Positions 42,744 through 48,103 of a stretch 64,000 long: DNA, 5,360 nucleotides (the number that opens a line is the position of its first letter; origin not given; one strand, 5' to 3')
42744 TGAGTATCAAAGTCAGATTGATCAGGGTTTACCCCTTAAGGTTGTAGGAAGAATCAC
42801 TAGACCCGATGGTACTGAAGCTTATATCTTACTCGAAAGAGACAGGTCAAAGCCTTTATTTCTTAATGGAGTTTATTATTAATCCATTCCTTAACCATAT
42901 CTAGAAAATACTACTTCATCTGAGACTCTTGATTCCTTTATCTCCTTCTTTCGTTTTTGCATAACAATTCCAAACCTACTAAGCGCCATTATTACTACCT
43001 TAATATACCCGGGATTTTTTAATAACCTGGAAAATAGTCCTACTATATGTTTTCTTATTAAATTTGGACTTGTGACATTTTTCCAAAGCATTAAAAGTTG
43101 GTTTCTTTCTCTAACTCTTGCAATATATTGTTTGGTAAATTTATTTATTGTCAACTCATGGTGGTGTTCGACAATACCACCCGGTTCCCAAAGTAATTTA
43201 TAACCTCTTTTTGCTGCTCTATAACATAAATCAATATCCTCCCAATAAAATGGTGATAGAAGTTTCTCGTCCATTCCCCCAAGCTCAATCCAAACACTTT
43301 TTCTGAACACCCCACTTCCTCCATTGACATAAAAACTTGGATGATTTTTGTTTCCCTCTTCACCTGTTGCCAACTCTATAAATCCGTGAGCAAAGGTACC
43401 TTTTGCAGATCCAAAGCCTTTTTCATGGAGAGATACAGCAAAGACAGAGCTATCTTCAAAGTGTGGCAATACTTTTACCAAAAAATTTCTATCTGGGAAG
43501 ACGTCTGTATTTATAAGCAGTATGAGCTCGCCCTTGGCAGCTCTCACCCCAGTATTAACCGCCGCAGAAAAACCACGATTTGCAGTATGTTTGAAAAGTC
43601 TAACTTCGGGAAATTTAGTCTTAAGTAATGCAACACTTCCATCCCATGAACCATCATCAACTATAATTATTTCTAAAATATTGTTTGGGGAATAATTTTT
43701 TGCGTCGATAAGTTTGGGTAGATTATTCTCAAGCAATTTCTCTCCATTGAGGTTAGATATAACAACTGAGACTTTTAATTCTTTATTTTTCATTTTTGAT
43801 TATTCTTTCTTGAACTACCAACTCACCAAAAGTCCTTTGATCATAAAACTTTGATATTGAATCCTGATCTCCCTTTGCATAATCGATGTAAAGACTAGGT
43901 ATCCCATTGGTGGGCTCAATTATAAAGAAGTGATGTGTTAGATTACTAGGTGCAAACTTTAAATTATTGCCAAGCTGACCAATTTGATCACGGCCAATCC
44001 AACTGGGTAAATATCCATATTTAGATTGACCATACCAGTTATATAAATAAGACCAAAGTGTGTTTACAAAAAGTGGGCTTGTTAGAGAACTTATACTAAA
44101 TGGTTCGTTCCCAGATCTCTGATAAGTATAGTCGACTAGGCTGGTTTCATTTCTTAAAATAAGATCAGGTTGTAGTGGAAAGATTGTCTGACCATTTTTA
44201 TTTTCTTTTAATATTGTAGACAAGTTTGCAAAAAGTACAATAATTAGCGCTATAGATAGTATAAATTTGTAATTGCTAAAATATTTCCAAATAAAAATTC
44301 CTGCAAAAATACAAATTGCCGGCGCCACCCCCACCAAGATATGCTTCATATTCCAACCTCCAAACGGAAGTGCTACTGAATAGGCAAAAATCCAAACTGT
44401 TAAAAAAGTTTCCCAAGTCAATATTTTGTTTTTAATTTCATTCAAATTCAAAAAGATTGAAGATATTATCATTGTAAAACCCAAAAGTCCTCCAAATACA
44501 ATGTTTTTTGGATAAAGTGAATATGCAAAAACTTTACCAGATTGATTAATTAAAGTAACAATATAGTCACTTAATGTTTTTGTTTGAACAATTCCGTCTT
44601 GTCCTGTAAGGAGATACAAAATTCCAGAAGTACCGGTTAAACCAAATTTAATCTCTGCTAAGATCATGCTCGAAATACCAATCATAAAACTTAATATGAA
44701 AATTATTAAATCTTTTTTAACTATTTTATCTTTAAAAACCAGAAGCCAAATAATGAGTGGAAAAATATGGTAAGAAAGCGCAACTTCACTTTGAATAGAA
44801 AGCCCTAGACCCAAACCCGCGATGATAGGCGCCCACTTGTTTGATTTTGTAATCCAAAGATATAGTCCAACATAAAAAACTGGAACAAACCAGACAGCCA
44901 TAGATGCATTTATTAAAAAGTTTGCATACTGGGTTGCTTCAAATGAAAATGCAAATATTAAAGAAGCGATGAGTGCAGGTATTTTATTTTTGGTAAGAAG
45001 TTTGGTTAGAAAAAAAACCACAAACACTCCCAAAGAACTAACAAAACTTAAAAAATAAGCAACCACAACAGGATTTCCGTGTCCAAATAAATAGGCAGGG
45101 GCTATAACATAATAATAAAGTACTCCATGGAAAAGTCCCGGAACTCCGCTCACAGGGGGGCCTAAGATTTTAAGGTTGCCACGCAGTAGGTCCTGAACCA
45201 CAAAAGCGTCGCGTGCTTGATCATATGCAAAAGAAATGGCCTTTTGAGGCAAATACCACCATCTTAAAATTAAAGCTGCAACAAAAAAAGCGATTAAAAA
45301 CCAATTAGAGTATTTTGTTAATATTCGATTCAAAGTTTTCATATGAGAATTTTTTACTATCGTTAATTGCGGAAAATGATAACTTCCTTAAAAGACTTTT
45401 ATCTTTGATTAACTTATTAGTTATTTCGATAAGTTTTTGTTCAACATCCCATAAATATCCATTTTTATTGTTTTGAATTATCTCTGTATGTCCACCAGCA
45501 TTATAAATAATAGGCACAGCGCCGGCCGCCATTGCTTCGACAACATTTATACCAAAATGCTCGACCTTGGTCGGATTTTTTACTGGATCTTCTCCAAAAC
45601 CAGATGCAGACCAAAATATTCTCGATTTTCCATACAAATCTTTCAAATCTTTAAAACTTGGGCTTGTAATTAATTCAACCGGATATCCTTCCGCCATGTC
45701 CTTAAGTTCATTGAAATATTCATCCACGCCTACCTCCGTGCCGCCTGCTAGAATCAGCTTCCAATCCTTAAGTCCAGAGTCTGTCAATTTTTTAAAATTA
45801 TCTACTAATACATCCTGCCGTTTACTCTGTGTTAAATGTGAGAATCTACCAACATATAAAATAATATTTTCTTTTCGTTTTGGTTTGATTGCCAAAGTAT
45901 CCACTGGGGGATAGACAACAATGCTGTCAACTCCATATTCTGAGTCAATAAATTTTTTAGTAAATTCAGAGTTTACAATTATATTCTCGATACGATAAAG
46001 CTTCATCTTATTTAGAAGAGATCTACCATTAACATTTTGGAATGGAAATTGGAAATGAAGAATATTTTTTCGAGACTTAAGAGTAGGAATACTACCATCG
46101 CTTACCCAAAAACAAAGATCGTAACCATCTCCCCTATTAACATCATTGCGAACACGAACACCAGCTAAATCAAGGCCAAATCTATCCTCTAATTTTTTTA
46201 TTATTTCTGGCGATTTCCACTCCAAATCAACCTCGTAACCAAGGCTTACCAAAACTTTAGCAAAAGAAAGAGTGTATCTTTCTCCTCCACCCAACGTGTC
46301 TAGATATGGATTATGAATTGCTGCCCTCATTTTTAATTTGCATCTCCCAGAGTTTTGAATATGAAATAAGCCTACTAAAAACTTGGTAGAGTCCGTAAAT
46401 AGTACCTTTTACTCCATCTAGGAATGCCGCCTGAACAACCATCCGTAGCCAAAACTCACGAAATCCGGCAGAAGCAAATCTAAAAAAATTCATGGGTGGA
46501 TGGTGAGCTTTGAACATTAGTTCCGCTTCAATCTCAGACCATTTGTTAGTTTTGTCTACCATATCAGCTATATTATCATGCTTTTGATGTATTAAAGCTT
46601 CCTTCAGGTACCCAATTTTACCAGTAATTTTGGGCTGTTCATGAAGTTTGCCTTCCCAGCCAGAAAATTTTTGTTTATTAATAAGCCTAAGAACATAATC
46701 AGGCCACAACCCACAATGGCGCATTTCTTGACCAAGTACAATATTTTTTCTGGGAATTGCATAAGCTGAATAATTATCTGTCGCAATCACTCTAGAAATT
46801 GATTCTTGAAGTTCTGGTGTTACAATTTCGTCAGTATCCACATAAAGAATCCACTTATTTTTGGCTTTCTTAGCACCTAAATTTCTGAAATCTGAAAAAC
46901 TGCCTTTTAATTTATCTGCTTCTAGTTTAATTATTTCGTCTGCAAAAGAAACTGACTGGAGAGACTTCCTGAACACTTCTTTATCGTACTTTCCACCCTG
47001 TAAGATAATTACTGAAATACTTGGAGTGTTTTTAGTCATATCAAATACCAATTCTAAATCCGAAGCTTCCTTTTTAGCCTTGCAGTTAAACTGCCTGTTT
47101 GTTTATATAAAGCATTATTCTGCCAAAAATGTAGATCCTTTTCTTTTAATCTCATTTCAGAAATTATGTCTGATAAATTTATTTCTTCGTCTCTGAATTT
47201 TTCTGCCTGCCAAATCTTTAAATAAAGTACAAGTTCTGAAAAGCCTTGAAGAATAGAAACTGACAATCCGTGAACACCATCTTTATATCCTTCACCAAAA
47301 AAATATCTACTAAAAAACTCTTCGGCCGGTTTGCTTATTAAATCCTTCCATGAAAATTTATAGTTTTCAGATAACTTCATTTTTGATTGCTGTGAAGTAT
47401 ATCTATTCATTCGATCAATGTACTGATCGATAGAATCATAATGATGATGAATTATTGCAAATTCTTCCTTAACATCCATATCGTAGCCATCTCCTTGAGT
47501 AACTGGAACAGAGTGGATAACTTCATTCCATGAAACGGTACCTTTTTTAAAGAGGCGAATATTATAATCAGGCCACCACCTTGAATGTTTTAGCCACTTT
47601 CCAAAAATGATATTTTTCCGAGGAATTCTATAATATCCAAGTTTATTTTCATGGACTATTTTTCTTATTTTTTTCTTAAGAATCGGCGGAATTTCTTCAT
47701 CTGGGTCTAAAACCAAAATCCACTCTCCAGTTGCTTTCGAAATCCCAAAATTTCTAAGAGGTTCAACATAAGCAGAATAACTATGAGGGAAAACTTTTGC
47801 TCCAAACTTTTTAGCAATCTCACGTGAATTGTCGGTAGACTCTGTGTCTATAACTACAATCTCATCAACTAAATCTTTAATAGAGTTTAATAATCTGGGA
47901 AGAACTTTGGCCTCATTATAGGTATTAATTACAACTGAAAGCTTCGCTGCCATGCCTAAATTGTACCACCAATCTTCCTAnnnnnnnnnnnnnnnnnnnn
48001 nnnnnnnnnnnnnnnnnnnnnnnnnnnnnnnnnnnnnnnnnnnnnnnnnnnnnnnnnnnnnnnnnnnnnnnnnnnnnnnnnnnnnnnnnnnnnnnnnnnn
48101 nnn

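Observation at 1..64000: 64-kb glycosylation super-locus with at least 13 GT-C membrane transferases, 7 lipid-sugar GT2 synthases and no housekeeping genes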

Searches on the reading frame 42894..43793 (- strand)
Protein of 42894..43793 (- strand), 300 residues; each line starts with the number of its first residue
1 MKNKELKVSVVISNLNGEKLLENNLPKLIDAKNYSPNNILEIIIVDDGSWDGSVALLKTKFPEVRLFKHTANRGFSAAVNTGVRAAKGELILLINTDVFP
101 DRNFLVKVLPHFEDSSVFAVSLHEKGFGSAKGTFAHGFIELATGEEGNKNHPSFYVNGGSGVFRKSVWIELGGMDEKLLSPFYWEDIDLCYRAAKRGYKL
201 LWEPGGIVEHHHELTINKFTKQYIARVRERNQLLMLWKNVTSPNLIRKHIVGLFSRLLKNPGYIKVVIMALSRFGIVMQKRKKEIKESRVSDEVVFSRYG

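Call 7: search_protein_families(library=pfam, proteins=[window:42894-43793:-], max_evalue=0.001)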
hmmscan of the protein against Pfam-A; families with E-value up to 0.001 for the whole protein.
window:42894-43793:- (300 aa): 4 families
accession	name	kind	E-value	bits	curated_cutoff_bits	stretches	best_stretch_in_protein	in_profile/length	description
PF00535.33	Glycos_transf_2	-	1.1e-21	77.9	23.3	1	9-135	1-128/168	Glycosyl transferase family 2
PF13641.12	Glyco_tranf_2_3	-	4.6e-13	50.2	27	1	8-223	3-224/230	Glycosyltransferase like family 2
PF10111.15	Glyco_tranf_2_2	-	8.4e-09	35.7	27.3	1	9-106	1-100/276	Glycosyltransferase like family 2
PF13632.12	Glyco_trans_2_3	-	3.2e-06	27.5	27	1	91-222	2-135/198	Glycosyl transferase family group 2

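Call 14: search_protein_families(library=ncbifam, proteins=[window:42894-43793:-], max_evalue=0.001)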
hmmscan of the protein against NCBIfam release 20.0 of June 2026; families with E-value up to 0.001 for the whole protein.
window:42894-43793:- (300 aa): 16 families
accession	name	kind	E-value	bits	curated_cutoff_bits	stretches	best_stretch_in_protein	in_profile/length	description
TIGR03965.1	mycofact_glyco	equivalog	1.2e-28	100.2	280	1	6-222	74-292/467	mycofactocin biosynthesis glycosyltransferase MftF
NF041875.1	EPS_EpsD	equivalog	4.1e-19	69.2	370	1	8-113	1-105/325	exopolysaccharide biosynthesis glycosyltransferase EpsD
NF007482.0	PRK10073.1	equivalog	8e-14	51.4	423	1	1-97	1-95/334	glycosyltransferase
TIGR03937.1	PgaC_IcaA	equivalog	1.5e-13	50.5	422.3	1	5-117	44-155/407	poly-beta-1,6-N-acetyl-D-glucosamine synthase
TIGR04283.1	glyco_like_mftF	equivalog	7.2e-11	42.1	182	1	8-197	1-173/221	TIGR04283 family arsenosugar biosynthesis glycosyltransferase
NF047588.1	GlcsyltransPgfSStrep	equivalog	1.5e-08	34.3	500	1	6-142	1-141/308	glycosyltransferase PgfS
NF038302.1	EPS_HpsE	equivalog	3.3e-08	32.9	300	1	7-227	2-237/307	hormogonium polysaccharide biosynthesis glycosyltransferase HpsE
NF038299.1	EPS_HpsN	equivalog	1.3e-07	31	425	1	7-114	2-108/317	hormogonium polysaccharide biosynthesis glycosyltransferase HpsN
TIGR01556.1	rhamnosyltran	subfamily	4.3e-07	29.4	200.55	1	38-211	20-201/281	rhamnosyltransferase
TIGR03111.1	glyc2_xrt_Gpos1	hypoth_equivalog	2.4e-06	26.6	363.95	1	7-115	50-159/439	TIGR03111 family XrtG-associated glycosyltransferase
NF041394.1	GtaseAglG_Halo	equivalog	2.6e-06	26.9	440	1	7-178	2-178/304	glucosyl-dolichyl phosphate glucuronosyltransferase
NF050819.1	PolSacchBiosHfsG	equivalog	4.1e-06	26.2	500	1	37-111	36-115/302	polysaccharide biosynthesis protein HfsG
NF007986.1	PRK10714.1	equivalog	2.2e-05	23.6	529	1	6-98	6-101/316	undecaprenyl-phosphate 4-deoxy-4-formamido-L-arabinose transferase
NF047683.1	TeichurnBiosyTuaG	equivalog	2.9e-05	23.8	400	1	1-122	1-120/252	teichuronic acid biosynthesis protein TuaG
TIGR04009.1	wcaE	equivalog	0.00021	20.7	369.2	1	35-102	29-98/248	colanic acid biosynthesis glycosyltransferase WcaE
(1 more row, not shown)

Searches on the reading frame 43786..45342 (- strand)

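Call 7: search_protein_families(library=pfam, proteins=[window:43786-45342:-], max_evalue=0.001)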
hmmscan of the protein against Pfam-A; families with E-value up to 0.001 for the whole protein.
window:43786-45342:- (519 aa): 1 family
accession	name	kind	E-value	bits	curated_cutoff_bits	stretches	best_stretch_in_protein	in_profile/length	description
PF02366.24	PMT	-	0.00035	20.6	22.7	1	72-221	63-226/245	Dolichyl-phosphate-mannose-protein mannosyltransferase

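Call 95: search_protein_families(library=ncbifam, proteins=[window:43786-45342:-], max_evalue=0.001)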
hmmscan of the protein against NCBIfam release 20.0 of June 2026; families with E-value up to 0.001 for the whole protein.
window:43786-45342:- (519 aa): 0 families

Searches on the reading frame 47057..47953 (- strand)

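Call 8: search_protein_families(library=pfam, proteins=[window:47057-47953:-], max_evalue=0.001)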
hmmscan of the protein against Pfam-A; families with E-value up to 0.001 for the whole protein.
window:47057-47953:- (299 aa): 2 families
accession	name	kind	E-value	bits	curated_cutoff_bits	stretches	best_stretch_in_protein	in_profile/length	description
PF00535.33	Glycos_transf_2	-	2.8e-23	83.1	23.3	1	6-135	1-142/168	Glycosyl transferase family 2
PF13704.12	Glyco_tranf_2_4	-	7.2e-06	26.9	27.5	1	13-86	2-82/98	Glycosyl transferase family 2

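Call 14: search_protein_families(library=ncbifam, proteins=[window:47057-47953:-], max_evalue=0.001)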
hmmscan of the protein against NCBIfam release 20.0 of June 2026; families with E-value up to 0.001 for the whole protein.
window:47057-47953:- (299 aa): 13 families
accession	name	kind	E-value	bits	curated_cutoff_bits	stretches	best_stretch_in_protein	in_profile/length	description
TIGR04283.1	glyco_like_mftF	equivalog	7.4e-14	51.9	182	1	5-110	1-109/221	TIGR04283 family arsenosugar biosynthesis glycosyltransferase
NF007482.0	PRK10073.1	equivalog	1.4e-11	44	423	1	3-105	6-115/334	glycosyltransferase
TIGR04195.1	S_glycosyl_SunS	equivalog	8e-11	41.4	350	1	7-185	61-237/421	SunS family peptide S-glycosyltransferase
NF050050.1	ProtGlycPglI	equivalog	1.8e-08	34.1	500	1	3-110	2-115/306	GalNAc(5)-diNAcBac-PP-undecaprenol beta-1,3-glucosyltransferase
NF010496.0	PRK13915.1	equivalog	2.5e-08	33.4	262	1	3-56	31-90/307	glucosyl-3-phosphoglycerate synthase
TIGR04182.1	glyco_TIGR04182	equivalog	1.5e-07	31.1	325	1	5-86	2-83/293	S-layer glycoprotein N-glycosyltransferase AglJ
NF038302.1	EPS_HpsE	equivalog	5.4e-07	28.9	300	1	4-86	2-97/307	hormogonium polysaccharide biosynthesis glycosyltransferase HpsE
NF041875.1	EPS_EpsD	equivalog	1.1e-06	28.4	370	1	5-90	1-94/325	exopolysaccharide biosynthesis glycosyltransferase EpsD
NF058614.1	PPMAGASynPpgS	equivalog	1.8e-06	27.6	370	1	7-58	4-55/226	polyprenyl-phospho-N-acetylgalactosaminyl synthase PpgS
NF047588.1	GlcsyltransPgfSStrep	equivalog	0.0001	21.7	500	1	4-107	2-114/308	glycosyltransferase PgfS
NF041391.1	DPhHxTase_Halo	equivalog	0.00021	20.4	375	1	10-87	2-80/213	dolichyl-phosphate hexose transferase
NF007986.1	PRK10714.1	equivalog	0.00027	20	529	1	3-107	6-119/316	undecaprenyl-phosphate 4-deoxy-4-formamido-L-arabinose transferase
TIGR03965.1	mycofact_glyco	equivalog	0.00093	18.2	280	0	4-85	75-164/467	mycofactocin biosynthesis glycosyltransferase MftF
